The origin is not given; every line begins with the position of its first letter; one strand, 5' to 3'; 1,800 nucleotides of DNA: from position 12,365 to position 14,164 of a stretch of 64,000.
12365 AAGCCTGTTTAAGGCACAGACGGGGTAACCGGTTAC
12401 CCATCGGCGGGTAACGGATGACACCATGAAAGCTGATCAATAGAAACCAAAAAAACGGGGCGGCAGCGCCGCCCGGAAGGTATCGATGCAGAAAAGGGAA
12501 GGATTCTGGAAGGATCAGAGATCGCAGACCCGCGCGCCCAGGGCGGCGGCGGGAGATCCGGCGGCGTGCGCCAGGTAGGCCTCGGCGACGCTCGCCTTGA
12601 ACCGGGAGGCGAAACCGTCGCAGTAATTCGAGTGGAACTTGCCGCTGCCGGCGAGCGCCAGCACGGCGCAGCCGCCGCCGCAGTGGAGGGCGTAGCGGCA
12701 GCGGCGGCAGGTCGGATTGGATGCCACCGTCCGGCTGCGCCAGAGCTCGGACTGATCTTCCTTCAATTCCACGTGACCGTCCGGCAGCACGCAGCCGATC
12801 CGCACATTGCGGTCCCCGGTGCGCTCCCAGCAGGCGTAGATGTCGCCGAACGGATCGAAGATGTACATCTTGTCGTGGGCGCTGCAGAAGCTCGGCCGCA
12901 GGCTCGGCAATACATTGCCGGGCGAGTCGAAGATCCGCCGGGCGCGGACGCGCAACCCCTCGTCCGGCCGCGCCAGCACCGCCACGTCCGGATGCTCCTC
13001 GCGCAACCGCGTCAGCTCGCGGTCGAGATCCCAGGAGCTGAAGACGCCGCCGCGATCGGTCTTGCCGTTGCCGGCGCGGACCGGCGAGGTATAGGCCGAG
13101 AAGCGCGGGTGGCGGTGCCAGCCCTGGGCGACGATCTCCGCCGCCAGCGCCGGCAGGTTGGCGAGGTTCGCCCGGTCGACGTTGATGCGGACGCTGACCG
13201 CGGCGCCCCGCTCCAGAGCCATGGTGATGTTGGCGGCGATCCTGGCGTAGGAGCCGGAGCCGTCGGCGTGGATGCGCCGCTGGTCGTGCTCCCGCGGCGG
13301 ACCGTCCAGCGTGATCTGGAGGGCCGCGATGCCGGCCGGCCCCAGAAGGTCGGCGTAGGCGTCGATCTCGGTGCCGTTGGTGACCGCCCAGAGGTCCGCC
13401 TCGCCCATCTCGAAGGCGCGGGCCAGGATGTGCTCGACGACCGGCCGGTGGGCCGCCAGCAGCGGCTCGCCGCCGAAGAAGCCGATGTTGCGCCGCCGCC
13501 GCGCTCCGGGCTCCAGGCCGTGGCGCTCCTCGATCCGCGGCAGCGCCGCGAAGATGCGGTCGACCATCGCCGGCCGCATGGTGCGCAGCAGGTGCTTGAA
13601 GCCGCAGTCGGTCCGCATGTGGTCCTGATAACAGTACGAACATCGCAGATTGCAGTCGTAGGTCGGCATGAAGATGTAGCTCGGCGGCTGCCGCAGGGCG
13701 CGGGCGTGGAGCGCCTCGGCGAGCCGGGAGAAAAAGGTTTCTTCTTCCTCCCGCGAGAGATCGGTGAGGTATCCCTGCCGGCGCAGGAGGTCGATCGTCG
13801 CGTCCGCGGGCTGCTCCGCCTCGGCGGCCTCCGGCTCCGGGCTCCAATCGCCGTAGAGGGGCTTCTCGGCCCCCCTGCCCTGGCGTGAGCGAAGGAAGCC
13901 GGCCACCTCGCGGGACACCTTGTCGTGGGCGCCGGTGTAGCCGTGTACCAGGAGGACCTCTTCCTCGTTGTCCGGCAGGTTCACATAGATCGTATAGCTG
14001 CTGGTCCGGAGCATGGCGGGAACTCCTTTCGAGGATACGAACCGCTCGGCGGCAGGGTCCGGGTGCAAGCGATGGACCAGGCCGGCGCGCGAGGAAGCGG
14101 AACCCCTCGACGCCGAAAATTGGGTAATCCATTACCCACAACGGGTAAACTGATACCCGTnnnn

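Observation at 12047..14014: Radical SAM/SPASM maturase with a 68-aa leader-GG-core peptide ending in a hepta-proline tail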

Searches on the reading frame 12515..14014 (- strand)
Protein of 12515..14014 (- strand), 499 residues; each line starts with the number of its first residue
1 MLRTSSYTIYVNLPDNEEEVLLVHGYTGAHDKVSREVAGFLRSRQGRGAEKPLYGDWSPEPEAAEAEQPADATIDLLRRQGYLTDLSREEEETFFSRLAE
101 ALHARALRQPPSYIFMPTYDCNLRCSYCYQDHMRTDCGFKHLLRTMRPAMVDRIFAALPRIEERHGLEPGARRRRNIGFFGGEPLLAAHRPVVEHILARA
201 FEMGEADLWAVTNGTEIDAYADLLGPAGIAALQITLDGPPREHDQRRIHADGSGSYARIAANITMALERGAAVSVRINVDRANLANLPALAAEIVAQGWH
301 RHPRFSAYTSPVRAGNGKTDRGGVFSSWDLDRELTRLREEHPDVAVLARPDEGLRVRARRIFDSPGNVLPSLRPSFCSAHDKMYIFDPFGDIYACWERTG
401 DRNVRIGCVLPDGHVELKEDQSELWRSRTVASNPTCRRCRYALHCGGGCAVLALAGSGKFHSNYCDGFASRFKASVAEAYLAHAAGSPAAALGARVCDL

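Call 3: search_protein_families(library=ncbifam, proteins=[window:12515-14014:-], max_evalue=0.01)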
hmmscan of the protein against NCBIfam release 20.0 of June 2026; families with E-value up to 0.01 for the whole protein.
window:12515-14014:- (499 aa): 57 families (the best 25 are shown)
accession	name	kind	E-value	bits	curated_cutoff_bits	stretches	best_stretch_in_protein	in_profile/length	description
TIGR04463.1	rSAM_vs_C_rich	equivalog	4.4e-32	111.4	525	1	113-484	84-428/438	TIGR04463 family radical SAM/SPASM RiPP maturase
NF038107.1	rSAM_NF038107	equivalog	1e-31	110.2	600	2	114-291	88-260/444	Cys-every-fifth radical SAM/SPASM peptide maturase CefB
NF047865.1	rSAM_PapB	equivalog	3.4e-30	105.4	340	1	115-459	7-326/330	PapB family radical SAM/SPASM ranthipeptide maturase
TIGR04280.1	geopep_mat_rSAM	hypoth_equivalog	1.9e-25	89.8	400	1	72-300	48-263/428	geopeptide radical SAM maturase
NF041298.1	rSAM_mat_DynA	equivalog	8.2e-24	84.2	450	2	115-287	5-167/356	dynobactin maturation radical SAM/SPASM protein DynA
TIGR04064.1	rSAM_nif11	equivalog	8.6e-22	77.5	518.7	2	77-267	53-225/459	nif11-like peptide radical SAM maturase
TIGR03906.1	quino_hemo_SAM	equivalog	1e-19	70.6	453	1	118-279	101-254/467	quinohemoprotein amine dehydrogenase maturation protein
TIGR04334.1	rSAM_Clo7bot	equivalog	1.7e-18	66.5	600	1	114-289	93-257/440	radical SAM/SPASM domain Clo7bot peptide maturase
TIGR04163.1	rSAM_cobopep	equivalog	7.1e-17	61.3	375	2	103-291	56-232/428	peptide-modifying radical SAM enzyme CbpB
NF052473.1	rSAM_FlmE_OhkG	exception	1e-16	60.8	500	2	67-294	53-276/481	FlmE/OhkG family radical SAM/SPASM peptide maturase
TIGR03974.1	rSAM_six_Cys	equivalog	1.6e-16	60.3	425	2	377-464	347-431/451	thioether cross-link-forming SCIFF peptide maturase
NF040492.1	not_ScfB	exception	1.1e-15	57.5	855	2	119-270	103-246/450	ScfB-related radical SAM/SPASM orphan maturase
NF041707.1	rSAM_YhhB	equivalog_domain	1.3e-14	53.9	445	1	121-268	12-154/369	cyclophane-forming radical SAM/SPASM peptide maturase YhhB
TIGR03942.1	sulfatase_rSAM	equivalog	3.9e-14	52.5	349.45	2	119-282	9-164/363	anaerobic sulfatase maturase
TIGR03978.1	rSAM_paired_1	equivalog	1e-13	50.9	370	2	78-299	50-262/466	His-Xaa-Ser system radical SAM maturase HxsB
TIGR04085.1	rSAM_more_4Fe4S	domain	9.4e-13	48.4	27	1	377-465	1-93/93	SPASM domain-containing protein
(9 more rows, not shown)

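Call 4: search_protein_families(library=pfam, proteins=[window:12515-14014:-], max_evalue=0.01)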
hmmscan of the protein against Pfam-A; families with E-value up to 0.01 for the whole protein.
window:12515-14014:- (499 aa): 3 families
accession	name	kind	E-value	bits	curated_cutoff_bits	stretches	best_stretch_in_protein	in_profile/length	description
PF04055.27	Radical_SAM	-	1.8e-13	51.5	29.5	1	117-277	3-148/166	Radical SAM superfamily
PF13353.11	Fer4_12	-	0.00044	21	22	1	119-246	13-123/137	4Fe-4S single cluster domain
PF03472.21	Autoind_bind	-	0.0031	17.5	23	0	102-160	26-83/149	Autoinducer binding domain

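Call 7: find_homologous_proteins(query=window:12515-14014:-, max_evalue=1e-10)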
Query window:12515-14014:- (499 aa): 1559 proteins with E <= 1e-10 among 8000 candidates; the best 120 are listed.
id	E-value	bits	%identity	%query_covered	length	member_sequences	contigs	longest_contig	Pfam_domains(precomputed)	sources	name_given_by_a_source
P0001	0.0e+0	1098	95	100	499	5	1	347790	PF04055.28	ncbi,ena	-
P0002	5.4e-292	987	84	100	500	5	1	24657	PF04055.28,PF13353.12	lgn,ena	-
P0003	1.7e-288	975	84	100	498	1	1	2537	PF04055.28,PF13353.12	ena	-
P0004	9.6e-288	973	83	100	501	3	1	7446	PF04055.28,PF13353.12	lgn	-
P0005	2.7e-276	935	79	100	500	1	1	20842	PF04055.28,PF13353.12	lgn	-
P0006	1.9e-275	932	79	100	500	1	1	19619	PF04055.28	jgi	jgi:uncharacterized protein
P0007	7.3e-272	921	79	100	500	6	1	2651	PF04055.28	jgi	jgi:uncharacterized protein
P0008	2.0e-266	903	78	100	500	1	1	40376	PF04055.28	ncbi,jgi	jgi:uncharacterized protein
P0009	4.2e-266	902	77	100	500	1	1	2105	PF04055.28,PF13353.12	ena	-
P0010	1.0e-265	900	77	100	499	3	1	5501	PF04055.28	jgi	-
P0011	7.3e-265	897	76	100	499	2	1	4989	PF04055.28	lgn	-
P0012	3.8e-264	895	76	100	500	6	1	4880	PF04055.28,PF13353.12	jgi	jgi:uncharacterized protein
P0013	7.5e-263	891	77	100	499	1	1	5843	PF04055.28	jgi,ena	jgi:uncharacterized protein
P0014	1.9e-261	886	74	100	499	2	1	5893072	PF04055.28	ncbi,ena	-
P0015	2.4e-261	886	76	100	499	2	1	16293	PF04055.28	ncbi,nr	ncbi:MAG TPA: radical SAM protein [Thermoanaerobaculia bacterium]|nr:radical SAM protein [Thermoanae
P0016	5.6e-261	885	76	100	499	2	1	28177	PF04055.28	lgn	-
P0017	2.0e-260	883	75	100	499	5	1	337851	PF04055.28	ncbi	ncbi:MAG: radical SAM protein [Thermoanaerobaculia bacterium]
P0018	4.4e-260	882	75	100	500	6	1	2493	PF04055.28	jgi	jgi:uncharacterized protein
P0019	1.0e-259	881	75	100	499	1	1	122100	PF04055.28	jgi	jgi:uncharacterized protein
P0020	3.1e-259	879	74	100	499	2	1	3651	PF04055.28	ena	-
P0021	3.6e-258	875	76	100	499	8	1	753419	PF04055.28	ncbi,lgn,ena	-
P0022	9.1e-258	874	75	100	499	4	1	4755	PF04055.28,PF13353.12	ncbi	-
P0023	1.0e-257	874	74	100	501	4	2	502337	PF04055.28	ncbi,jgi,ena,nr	ncbi:MAG TPA: radical SAM protein [Thermoanaerobaculia bacterium]|jgi:uncharacterized protein|nr:rad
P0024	3.2e-257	872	75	100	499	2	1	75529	PF04055.28,PF13353.12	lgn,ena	-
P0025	8.2e-257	871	74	100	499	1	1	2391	PF04055.28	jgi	-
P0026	6.2e-256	868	73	100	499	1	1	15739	PF04055.28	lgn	-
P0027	8.1e-256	868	74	100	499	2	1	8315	PF04055.28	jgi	jgi:uncharacterized protein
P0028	1.2e-255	867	74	100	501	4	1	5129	PF04055.28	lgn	-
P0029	3.7e-253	859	74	100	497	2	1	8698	PF04055.28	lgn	-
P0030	6.1e-253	858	74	100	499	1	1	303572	PF04055.28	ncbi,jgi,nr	ncbi:MAG: uncharacterized protein QOF89_3182 [Acidobacteriota bacterium]|jgi:uncharacterized protein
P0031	6.6e-253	858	74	100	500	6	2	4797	PF04055.28,PF13353.12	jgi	jgi:uncharacterized protein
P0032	3.6e-252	856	74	100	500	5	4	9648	PF04055.28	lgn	-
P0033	5.0e-252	855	74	99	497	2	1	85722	PF04055.28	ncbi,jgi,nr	ncbi:MAG TPA: SPASM domain-containing protein [Thermoanaerobaculia bacterium]|nr:SPASM domain-contai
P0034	3.0e-251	853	74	100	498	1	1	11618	PF04055.28,PF13353.12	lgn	-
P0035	3.3e-251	852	72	100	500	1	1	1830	PF04055.28,PF13353.12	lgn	-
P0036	6.9e-251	851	73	100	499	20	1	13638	PF04055.28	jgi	jgi:uncharacterized protein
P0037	1.6e-250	850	72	100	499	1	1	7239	PF04055.28,PF13353.12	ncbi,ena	-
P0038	2.3e-250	850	73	100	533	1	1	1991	PF04055.28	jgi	jgi:uncharacterized protein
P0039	6.4e-250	848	72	100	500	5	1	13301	PF04055.28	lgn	-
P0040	2.8e-249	846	72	100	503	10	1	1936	PF04055.28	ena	-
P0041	1.1e-248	844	72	100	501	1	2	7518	PF04055.28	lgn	-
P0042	3.4e-248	843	72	100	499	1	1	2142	PF04055.28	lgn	-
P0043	1.4e-247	840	72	100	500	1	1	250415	PF04055.28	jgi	jgi:uncharacterized protein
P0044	1.8e-246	837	72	100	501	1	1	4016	PF04055.28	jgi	jgi:uncharacterized protein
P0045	3.3e-246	836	72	100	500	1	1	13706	PF04055.28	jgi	-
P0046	4.9e-246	835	73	100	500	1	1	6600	PF04055.28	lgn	-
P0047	6.1e-246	835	72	100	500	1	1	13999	PF04055.28,PF13353.12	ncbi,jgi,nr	ncbi:MAG TPA: radical SAM protein [Thermoanaerobaculia bacterium]|jgi:uncharacterized protein|nr:rad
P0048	2.5e-245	833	71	100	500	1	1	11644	PF04055.28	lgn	-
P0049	7.2e-245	832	71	100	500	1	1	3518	PF04055.28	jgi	jgi:uncharacterized protein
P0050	1.9e-244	830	72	100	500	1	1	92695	PF04055.28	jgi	-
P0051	3.1e-244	829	72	100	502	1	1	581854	PF04055.28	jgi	jgi:uncharacterized protein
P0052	8.5e-244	828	71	100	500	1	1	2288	PF04055.28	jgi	jgi:uncharacterized protein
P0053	4.0e-243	826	71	100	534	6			PF04055.28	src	-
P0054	5.2e-243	825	72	100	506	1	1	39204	PF04055.28,PF13353.12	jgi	jgi:uncharacterized protein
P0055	1.5e-242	824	72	100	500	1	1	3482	PF04055.28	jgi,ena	jgi:uncharacterized protein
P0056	2.5e-242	823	70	100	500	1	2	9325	PF04055.28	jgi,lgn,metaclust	metaclust:\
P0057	6.7e-242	822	71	100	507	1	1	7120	PF04055.28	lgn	-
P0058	1.1e-234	798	70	100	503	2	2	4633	PF04055.28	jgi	-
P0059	1.5e-234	797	70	100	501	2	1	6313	PF04055.28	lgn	-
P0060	7.8e-234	795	68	100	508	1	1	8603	PF04055.28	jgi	jgi:uncharacterized protein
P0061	3.8e-233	793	71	100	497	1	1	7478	PF04055.28,PF13353.12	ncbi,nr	ncbi:MAG TPA: radical SAM protein [Thermoanaerobaculia bacterium]|nr:radical SAM protein [Thermoanae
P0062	3.8e-233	793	67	100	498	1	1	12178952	PF04055.28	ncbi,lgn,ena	-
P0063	1.1e-232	791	70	100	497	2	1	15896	PF04055.28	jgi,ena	jgi:uncharacterized protein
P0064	1.4e-232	791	70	100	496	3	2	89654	PF04055.28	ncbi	-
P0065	4.2e-232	789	68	100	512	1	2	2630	PF04055.28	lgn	-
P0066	3.7e-231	786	73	93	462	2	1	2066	PF04055.28,PF13353.12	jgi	jgi:uncharacterized protein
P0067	8.0e-230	782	66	100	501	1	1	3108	PF04055.28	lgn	-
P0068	7.8e-229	779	67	100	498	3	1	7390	PF04055.28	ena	-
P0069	1.5e-225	768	66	100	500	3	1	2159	PF04055.28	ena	-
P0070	2.5e-225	767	67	100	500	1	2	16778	PF04055.28,PF13353.12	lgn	-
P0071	2.7e-224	764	66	100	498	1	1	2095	PF04055.28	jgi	jgi:uncharacterized protein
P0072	5.3e-224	763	65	100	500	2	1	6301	PF04055.28,PF13353.12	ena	-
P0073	6.8e-224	762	64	100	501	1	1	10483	PF04055.28,PF13353.12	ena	-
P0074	1.6e-222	758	65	100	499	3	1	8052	PF04055.28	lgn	-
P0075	2.0e-222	757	64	100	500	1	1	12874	PF04055.28,PF13353.12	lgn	-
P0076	1.2e-221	755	64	100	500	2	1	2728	PF04055.28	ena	-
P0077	1.3e-221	755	65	100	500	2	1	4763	PF04055.28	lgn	-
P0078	1.4e-221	755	65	100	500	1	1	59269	PF04055.28,PF13353.12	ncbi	-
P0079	8.5e-221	752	65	100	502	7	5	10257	PF04055.28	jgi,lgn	jgi:uncharacterized protein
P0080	1.4e-220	751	66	100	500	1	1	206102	PF04055.28,PF13353.12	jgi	jgi:uncharacterized protein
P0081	2.8e-220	750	65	100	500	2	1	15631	PF04055.28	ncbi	-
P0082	6.6e-220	749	63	100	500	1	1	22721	PF04055.28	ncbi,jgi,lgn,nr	ncbi:MAG: radical SAM protein [Acidobacteria bacterium]|nr:MAG: radical SAM protein [Acidobacteriota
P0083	4.0e-219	747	65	100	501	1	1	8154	PF04055.28,PF13353.12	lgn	-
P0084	8.9e-219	745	64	100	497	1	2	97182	PF04055.28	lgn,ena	-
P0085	2.5e-218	744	63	100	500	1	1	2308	PF04055.28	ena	-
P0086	2.8e-217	741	64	100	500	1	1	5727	PF04055.28,PF13353.12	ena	-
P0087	7.6e-217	739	62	100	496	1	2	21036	PF04055.28,PF13353.12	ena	-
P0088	7.6e-217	739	62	100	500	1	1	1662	PF04055.28,PF13353.12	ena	-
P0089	2.9e-216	737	63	100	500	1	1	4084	PF04055.28,PF13353.12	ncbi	-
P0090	1.4e-215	735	63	100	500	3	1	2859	PF04055.28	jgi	jgi:uncharacterized protein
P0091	3.7e-215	734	62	100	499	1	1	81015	PF04055.28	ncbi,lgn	-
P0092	6.2e-215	733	62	100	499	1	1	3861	PF04055.28,PF13353.12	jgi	-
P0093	9.8e-215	732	62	100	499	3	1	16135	PF04055.28,PF13353.12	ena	-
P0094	2.5e-214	731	62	100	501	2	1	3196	PF04055.28,PF13353.12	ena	-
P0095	5.2e-214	730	64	100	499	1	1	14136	PF04055.28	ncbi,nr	ncbi:MAG: SPASM domain-containing protein [bacterium]|nr:SPASM domain-containing protein [bacterium]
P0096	1.2e-213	729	62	100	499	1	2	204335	PF04055.28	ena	-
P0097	1.6e-213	728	62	100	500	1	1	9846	PF04055.28,PF13353.12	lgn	-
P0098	2.2e-213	728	62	100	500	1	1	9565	PF04055.28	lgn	-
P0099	2.3e-213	728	61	100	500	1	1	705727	PF04055.28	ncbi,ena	-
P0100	2.7e-213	727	63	100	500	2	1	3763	PF04055.28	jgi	jgi:uncharacterized protein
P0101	4.8e-213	727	62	100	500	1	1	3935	PF04055.28,PF13353.12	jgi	jgi:uncharacterized protein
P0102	1.2e-212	725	64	100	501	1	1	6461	PF04055.28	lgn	-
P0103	1.5e-212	725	62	100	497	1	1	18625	PF04055.28,PF13353.12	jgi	jgi:uncharacterized protein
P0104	2.5e-212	724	62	100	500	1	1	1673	PF04055.28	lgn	-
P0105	2.8e-212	724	63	100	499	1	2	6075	PF04055.28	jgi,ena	-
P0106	4.6e-212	723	63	100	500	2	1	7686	PF04055.28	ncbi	ncbi:MAG: radical SAM protein [Acidobacteriota bacterium]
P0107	6.5e-212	723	61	100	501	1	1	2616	PF04055.28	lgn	-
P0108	9.0e-212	722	61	100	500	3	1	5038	PF04055.28,PF13353.12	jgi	jgi:uncharacterized protein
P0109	2.7e-211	721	61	100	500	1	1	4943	PF04055.28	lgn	-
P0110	5.6e-211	720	61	100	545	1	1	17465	PF04055.28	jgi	-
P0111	5.8e-211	720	60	100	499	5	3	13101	PF04055.28,PF13353.12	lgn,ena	-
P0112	3.4e-210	717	59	100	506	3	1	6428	PF04055.28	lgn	-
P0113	7.1e-210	716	64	100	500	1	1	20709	PF04055.28,PF13353.12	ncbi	-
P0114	7.2e-210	716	62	100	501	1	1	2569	PF04055.28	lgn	-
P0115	1.1e-209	715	63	100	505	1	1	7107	PF04055.28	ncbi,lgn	-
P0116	1.3e-209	715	74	84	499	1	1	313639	PF04055.28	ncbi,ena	-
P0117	4.2e-209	714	61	100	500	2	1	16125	PF04055.28,PF13353.12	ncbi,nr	ncbi:MAG: SPASM domain-containing protein [Thermoanaerobaculia bacterium]|nr:SPASM domain-containing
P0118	5.5e-209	713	60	100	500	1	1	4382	PF04055.28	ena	-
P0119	7.2e-209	713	61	100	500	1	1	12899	PF04055.28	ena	-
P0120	2.1e-208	711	61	100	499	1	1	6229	PF04055.28,PF13353.12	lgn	-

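Call 11: find_related_loci(query=window:12515-14014:-, collection=genome_contigs, flank=6000)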
Query window:12515-14014:- (499 aa) in genome_contigs; peptide patterns used: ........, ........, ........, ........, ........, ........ (x = any residue, [..] = any of these).
56 stretches matched a pattern; 27 encode a relative of the query (tblastn E <= 1e-3); 27 distinct loci.
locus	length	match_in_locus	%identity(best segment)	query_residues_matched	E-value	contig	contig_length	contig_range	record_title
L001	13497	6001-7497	95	1-499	0e+0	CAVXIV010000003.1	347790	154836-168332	MAG: uncultured Acidobacteriota bacterium isolate MFD03066.bin.2.238 genome assembly, contig: contig_14187, whole genome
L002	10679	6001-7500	78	1-499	0e+0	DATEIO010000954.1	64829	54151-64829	MAG TPA_asm: Thermoanaerobaculia bacterium isolate SMAG_U8840 k141_1750673, whole genome shotgun sequence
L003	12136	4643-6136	76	1-498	0e+0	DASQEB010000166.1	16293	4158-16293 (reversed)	MAG TPA_asm: Thermoanaerobaculia bacterium isolate SMAG_U11742 k141_996932, whole genome shotgun sequence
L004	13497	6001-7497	76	1-499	0e+0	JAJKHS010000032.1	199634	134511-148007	MAG: Thermoanaerobaculum sp. isolate b48_HoplandSoilSeptJan k101_2295959, whole genome shotgun sequence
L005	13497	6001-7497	75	1-499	0e+0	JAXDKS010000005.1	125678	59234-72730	MAG: Acidobacteriota bacterium isolate BP_60 scaffold_4772946, whole genome shotgun sequence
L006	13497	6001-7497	74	1-499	0e+0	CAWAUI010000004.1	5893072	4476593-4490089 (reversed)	MAG: Thermoanaerobaculaceae bacterium isolate MFD09730.bin.2.32 genome assembly, contig: contig_588, whole genome shotgu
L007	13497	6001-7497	76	1-499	0e+0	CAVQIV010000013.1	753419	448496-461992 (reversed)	MAG: Thermoanaerobaculaceae bacterium isolate MFD10043.bin.2.76 genome assembly, contig: contig_3561, whole genome shotg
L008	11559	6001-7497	74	1-499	0e+0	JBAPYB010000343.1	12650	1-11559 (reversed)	MAG: Thermoanaerobaculia bacterium isolate MFD00413_ilm_asm_bin5 k127_37001, whole genome shotgun sequence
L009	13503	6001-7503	74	1-499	0e+0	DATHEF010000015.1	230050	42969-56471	MAG TPA_asm: Thermoanaerobaculia bacterium isolate SMAG_U12414 k141_848909, whole genome shotgun sequence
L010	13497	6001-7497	75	1-499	0e+0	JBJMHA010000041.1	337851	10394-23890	MAG: Thermoanaerobaculia bacterium isolate H1_16_all_fractions_metab_conc_6_69_19 k255_1870597, whole genome shotgun seq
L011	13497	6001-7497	74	1-499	0e+0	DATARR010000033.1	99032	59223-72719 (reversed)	MAG TPA_asm: Thermoanaerobaculia bacterium isolate SMAG_U5499 k141_4379138, whole genome shotgun sequence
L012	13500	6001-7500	74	1-499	0e+0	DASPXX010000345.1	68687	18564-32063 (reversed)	MAG TPA_asm: Thermoanaerobaculia bacterium isolate SMAG_U11578 k141_375468, whole genome shotgun sequence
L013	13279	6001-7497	75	1-499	0e+0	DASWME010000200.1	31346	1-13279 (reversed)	MAG TPA_asm: Thermoanaerobaculia bacterium isolate SMAG_U3379 k141_86779, whole genome shotgun sequence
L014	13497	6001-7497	76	1-499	0e+0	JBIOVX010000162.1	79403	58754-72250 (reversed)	MAG: Thermoanaerobaculia bacterium isolate MAG097 k127_3252040, whole genome shotgun sequence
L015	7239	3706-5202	72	1-499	0e+0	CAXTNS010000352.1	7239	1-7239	MAG TPA_asm: uncultured Thermoanaerobaculia bacterium isolate public_SRR14722161_metawrap_bin.3 genome assembly, contig:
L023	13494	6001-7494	54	2-498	6e-176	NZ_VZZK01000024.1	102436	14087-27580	Methylobacterium soli strain YIM 48816 Scaffold24, whole genome shotgun sequence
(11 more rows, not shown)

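Call 16: search_protein_families(library=ncbifam, proteins=[L023:7550-7888:+, L023:6001-7500:+], max_evalue=0.001)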
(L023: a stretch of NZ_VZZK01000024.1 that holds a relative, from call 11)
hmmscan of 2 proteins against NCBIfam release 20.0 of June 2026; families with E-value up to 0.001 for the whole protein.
L023:7550-7888:+ (112 aa): 0 families

L023:6001-7500:+ (499 aa): 51 families (the best 25 are shown)
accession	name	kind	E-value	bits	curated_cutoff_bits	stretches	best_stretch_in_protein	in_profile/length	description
NF038107.1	rSAM_NF038107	equivalog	8.2e-34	117.1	600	2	116-299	90-268/444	Cys-every-fifth radical SAM/SPASM peptide maturase CefB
NF047865.1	rSAM_PapB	equivalog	3.7e-30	105.3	340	1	115-458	7-325/330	PapB family radical SAM/SPASM ranthipeptide maturase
TIGR04280.1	geopep_mat_rSAM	hypoth_equivalog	2.1e-27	96.2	400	1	75-465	51-408/428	geopeptide radical SAM maturase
TIGR04463.1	rSAM_vs_C_rich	equivalog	4.4e-27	94.9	525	1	109-451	80-396/438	TIGR04463 family radical SAM/SPASM RiPP maturase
NF041298.1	rSAM_mat_DynA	equivalog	5.1e-22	78.3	450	1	115-458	5-330/356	dynobactin maturation radical SAM/SPASM protein DynA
TIGR04064.1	rSAM_nif11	equivalog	2.2e-21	76.1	518.7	1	75-451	51-402/459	nif11-like peptide radical SAM maturase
TIGR03906.1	quino_hemo_SAM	equivalog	1.2e-19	70.3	453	1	118-458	101-423/467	quinohemoprotein amine dehydrogenase maturation protein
TIGR04068.1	rSAM_ocin_clost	equivalog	3.2e-18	65.9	500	1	70-264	46-230/462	Cys-rich peptide radical SAM maturase CcpM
TIGR04334.1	rSAM_Clo7bot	equivalog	1.2e-17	63.7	600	1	112-287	91-255/440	radical SAM/SPASM domain Clo7bot peptide maturase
TIGR03978.1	rSAM_paired_1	equivalog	5.9e-16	58.3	370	1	70-273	42-234/466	His-Xaa-Ser system radical SAM maturase HxsB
TIGR04163.1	rSAM_cobopep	equivalog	7e-15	54.7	375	1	89-466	45-406/428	peptide-modifying radical SAM enzyme CbpB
TIGR03974.1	rSAM_six_Cys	equivalog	1.1e-14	54.2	425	1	118-458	104-425/451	thioether cross-link-forming SCIFF peptide maturase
NF040492.1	not_ScfB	exception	3.6e-14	52.5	855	1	119-450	103-416/450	ScfB-related radical SAM/SPASM orphan maturase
TIGR04115.1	rSAM_Cxxx_rpt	equivalog_domain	2e-13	50.6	350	1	114-287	5-176/359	radical SAM peptide maturase, CXXX-repeat target family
NF041707.1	rSAM_YhhB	equivalog_domain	7.7e-13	48.1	445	1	121-269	12-155/369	cyclophane-forming radical SAM/SPASM peptide maturase YhhB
TIGR03942.1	sulfatase_rSAM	equivalog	1.6e-11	43.9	349.45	1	119-456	9-331/363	anaerobic sulfatase maturase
TIGR04085.1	rSAM_more_4Fe4S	domain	2.3e-11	44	27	1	377-461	1-86/93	SPASM domain-containing protein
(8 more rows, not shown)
